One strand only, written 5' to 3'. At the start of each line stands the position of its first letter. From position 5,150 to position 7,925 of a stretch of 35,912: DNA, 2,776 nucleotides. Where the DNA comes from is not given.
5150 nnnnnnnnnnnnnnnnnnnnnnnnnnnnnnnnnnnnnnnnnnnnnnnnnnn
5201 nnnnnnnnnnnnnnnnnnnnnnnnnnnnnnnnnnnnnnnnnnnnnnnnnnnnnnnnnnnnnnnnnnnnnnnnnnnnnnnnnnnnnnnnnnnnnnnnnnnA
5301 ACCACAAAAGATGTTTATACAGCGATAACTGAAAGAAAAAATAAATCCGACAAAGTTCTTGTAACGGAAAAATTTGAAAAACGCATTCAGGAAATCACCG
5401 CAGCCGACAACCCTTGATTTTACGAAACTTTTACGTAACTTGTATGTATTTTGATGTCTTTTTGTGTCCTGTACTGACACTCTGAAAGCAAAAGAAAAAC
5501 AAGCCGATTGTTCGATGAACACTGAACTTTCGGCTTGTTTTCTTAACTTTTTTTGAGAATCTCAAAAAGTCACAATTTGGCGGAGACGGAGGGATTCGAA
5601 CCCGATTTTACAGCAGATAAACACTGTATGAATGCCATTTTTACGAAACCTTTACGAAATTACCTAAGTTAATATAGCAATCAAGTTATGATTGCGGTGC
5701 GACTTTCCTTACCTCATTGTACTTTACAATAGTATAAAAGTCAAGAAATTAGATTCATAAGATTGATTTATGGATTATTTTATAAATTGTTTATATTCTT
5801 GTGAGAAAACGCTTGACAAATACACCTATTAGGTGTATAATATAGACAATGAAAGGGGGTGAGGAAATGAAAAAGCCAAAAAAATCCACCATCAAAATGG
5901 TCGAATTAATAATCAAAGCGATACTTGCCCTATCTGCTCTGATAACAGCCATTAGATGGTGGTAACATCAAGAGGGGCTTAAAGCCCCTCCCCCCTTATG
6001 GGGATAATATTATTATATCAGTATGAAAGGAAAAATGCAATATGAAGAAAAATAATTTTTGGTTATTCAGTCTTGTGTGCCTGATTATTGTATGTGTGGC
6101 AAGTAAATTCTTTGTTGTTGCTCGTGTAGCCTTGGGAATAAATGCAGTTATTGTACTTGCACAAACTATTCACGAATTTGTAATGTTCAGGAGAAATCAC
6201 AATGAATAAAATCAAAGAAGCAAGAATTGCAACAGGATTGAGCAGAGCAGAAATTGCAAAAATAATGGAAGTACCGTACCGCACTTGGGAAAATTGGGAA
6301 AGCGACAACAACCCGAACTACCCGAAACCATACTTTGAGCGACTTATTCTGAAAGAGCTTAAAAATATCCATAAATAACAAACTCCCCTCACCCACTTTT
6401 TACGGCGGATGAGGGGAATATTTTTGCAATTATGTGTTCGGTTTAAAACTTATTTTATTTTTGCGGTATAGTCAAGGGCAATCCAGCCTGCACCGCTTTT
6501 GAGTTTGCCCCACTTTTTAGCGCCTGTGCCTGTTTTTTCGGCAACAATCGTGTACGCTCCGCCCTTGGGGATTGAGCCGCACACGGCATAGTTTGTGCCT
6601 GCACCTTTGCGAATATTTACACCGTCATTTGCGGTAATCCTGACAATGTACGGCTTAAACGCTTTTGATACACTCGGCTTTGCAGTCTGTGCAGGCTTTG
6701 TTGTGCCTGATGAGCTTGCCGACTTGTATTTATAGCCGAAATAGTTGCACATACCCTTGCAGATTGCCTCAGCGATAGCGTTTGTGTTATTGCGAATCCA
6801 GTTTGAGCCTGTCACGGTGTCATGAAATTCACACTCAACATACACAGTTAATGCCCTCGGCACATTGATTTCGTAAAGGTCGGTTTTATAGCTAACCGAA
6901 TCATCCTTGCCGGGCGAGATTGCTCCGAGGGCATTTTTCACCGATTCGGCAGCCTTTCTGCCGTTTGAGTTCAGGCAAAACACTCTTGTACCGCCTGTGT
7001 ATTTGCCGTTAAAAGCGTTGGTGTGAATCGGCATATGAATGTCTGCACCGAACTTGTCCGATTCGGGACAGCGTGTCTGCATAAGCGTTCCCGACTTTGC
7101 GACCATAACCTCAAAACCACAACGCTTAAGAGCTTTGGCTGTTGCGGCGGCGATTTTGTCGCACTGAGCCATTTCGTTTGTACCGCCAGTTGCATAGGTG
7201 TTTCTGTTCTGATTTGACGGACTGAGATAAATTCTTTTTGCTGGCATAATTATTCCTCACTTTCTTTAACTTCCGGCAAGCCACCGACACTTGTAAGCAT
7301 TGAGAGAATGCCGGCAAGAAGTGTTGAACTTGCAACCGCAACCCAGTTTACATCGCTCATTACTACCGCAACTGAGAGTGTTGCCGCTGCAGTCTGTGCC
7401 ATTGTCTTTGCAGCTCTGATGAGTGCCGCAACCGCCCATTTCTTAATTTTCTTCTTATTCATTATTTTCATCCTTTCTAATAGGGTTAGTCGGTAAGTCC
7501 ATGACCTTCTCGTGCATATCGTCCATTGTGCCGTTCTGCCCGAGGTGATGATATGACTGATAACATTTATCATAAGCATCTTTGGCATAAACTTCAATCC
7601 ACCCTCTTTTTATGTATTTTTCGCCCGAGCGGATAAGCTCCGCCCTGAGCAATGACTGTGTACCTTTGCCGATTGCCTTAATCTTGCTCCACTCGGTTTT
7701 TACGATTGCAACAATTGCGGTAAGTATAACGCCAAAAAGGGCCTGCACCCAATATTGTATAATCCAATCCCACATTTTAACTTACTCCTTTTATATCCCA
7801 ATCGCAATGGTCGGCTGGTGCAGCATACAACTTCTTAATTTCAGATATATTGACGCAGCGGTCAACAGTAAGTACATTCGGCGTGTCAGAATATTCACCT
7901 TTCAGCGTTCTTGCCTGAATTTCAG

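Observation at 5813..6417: att-proximal micro-cassette: operator-embedded consensus promoter driving a 32-aa toxin-like peptide, a 55-aa membrane protein and a 58-aa HTH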

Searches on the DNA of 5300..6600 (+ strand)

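Call 9: search_dna_similar(query=window:5400-6500:+, collection=phages, mode=distant)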
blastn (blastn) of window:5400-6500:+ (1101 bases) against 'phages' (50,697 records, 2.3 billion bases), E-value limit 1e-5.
No match.

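Call 10: search_rna_families(source=window, start=5300, end=6600, threshold=evalue, max_evalue=1)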
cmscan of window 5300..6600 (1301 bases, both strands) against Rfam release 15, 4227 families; matches with E-value up to 1: 6.
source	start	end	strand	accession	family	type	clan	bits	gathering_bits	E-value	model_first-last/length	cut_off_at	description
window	5479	5561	+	RF00834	mir-268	Gene; miRNA;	-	30.5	47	0.002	1-89/89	no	mir-268 microRNA precursor family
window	5671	5751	-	RF02515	AfaR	Gene; sRNA;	-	22.4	100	0.25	1-234/234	no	AfaR small RNA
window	5491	5545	+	RF04120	MIR5998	Gene; miRNA;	-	19.4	180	0.22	1-173/173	no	MIR5998 microRNA precursor family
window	5909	6054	-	RF02356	BjrC1505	Gene; sRNA;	-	19.3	50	0.64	1-140/140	no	Alphaproteobacterial sRNA BjrC1505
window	5311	5547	+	RF01402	STnc150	Gene; sRNA;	-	18.5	60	0.25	1-267/267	no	STnc150 Hfq binding RNA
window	5591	5603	-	RF00023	tmRNA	Gene;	CL00001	9.7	47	0.2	349-361/374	no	transfer-messenger RNA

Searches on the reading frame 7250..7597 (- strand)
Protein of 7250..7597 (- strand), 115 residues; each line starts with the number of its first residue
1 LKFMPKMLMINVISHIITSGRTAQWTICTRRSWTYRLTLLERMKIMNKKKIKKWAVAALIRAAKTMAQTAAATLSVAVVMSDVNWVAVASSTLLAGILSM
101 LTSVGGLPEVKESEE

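Call 7: search_protein_families(library=pfam, proteins=[window:7250-7597:-], max_evalue=1)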
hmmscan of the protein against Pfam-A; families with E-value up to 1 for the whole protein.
window:7250-7597:- (115 aa): 1 family
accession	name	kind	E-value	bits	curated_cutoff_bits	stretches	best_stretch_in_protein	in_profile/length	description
PF16945.10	Phage_r1t_holin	-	7.6e-10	39.2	26.9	1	54-106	4-57/72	Putative lactococcus lactis phage r1t holin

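Call 8: search_protein_families(library=phrogs, proteins=[window:7250-7597:-], max_evalue=1)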
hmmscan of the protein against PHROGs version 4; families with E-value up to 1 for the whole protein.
window:7250-7597:- (115 aa): 1 family
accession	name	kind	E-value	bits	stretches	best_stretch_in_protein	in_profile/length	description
phrog_443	-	lysis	4.1e-14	54.2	1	46-106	3-64/127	holin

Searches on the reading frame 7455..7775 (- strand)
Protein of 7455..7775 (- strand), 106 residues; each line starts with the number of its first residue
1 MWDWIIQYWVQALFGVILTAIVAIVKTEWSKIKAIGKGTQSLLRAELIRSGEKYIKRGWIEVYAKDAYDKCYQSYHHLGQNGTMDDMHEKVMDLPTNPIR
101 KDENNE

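Call 7: search_protein_families(library=pfam, proteins=[window:7455-7775:-], max_evalue=1)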
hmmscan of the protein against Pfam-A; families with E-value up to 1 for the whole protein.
window:7455-7775:- (106 aa): 1 family
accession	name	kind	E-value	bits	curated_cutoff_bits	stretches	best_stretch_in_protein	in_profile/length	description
PF04932.20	Wzy_C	-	0.051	13.8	31.7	1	7-60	41-100/149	O-Antigen ligase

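Call 8: search_protein_families(library=phrogs, proteins=[window:7455-7775:-], max_evalue=1)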
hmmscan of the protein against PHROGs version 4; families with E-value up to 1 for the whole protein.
window:7455-7775:- (106 aa): 3 families
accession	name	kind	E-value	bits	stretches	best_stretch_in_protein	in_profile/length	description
phrog_4105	-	unknown function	1.8e-24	87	1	4-98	5-100/103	-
phrog_4257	-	unknown function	1.7e-11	45.5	1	21-96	58-133/138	-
phrog_6336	-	unknown function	0.33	12.3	0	81-101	28-48/81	-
